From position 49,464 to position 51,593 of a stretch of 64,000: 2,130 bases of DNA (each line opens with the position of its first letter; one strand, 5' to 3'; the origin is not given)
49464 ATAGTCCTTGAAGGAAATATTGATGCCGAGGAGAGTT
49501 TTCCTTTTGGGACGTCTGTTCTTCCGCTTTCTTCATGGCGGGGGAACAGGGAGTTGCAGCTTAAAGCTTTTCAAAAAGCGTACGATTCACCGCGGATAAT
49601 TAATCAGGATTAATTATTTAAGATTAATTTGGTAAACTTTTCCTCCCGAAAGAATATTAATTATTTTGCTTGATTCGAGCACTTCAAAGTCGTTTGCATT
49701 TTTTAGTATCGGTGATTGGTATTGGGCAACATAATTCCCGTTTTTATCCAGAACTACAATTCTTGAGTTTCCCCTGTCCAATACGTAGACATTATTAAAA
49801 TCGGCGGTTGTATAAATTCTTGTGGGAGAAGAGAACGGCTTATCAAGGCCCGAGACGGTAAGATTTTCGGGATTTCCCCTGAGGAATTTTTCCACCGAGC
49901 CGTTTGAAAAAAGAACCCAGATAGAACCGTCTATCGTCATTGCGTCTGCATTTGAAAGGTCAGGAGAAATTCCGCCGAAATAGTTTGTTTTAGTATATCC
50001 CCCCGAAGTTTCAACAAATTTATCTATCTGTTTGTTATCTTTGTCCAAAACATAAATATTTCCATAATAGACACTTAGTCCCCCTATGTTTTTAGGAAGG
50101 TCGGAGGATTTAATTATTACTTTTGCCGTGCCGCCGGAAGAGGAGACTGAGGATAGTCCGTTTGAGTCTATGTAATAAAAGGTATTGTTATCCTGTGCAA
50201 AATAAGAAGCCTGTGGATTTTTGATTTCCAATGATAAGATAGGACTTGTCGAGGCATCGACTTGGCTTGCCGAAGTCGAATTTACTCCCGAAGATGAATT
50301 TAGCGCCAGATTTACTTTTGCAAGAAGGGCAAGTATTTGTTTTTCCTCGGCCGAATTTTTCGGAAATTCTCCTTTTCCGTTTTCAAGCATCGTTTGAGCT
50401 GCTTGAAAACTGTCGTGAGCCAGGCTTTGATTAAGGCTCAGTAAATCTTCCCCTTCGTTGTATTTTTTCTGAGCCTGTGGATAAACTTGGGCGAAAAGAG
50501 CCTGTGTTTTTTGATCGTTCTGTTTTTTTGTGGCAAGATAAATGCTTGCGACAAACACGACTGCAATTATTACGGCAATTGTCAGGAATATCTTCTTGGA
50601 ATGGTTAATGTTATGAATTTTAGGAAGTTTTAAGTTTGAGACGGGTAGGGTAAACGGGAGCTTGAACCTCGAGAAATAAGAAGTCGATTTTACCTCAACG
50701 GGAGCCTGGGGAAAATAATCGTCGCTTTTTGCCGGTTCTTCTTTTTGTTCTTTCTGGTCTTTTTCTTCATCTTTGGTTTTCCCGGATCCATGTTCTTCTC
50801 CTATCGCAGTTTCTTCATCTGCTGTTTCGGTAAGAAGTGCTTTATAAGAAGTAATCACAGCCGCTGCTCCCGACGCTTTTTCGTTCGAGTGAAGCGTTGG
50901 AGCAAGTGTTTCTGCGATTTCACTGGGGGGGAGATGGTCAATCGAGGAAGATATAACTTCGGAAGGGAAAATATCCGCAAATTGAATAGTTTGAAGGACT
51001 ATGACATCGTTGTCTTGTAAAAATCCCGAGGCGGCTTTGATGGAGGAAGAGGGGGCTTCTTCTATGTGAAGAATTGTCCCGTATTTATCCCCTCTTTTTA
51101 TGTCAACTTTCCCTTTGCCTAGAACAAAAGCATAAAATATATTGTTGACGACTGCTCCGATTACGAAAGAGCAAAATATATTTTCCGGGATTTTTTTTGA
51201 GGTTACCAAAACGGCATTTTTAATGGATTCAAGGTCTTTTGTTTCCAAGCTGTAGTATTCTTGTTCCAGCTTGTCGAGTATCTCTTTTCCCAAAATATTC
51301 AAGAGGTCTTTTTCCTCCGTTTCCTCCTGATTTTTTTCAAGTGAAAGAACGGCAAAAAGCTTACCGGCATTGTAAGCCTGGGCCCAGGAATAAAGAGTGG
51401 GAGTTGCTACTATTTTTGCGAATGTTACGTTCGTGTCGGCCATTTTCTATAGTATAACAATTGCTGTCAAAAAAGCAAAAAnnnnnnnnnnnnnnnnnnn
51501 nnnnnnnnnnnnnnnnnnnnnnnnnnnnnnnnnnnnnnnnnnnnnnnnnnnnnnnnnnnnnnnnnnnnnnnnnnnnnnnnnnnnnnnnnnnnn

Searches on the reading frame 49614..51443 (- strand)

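Call 18: search_protein_families(library=pfam, proteins=[window:49614-51443:-], max_evalue=0.001)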
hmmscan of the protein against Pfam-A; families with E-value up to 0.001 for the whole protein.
window:49614-51443:- (609 aa): 1 family
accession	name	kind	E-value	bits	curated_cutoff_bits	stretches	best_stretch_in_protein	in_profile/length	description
PF01436.27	NHL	-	0.00015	22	20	0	537-564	1-27/28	NHL repeat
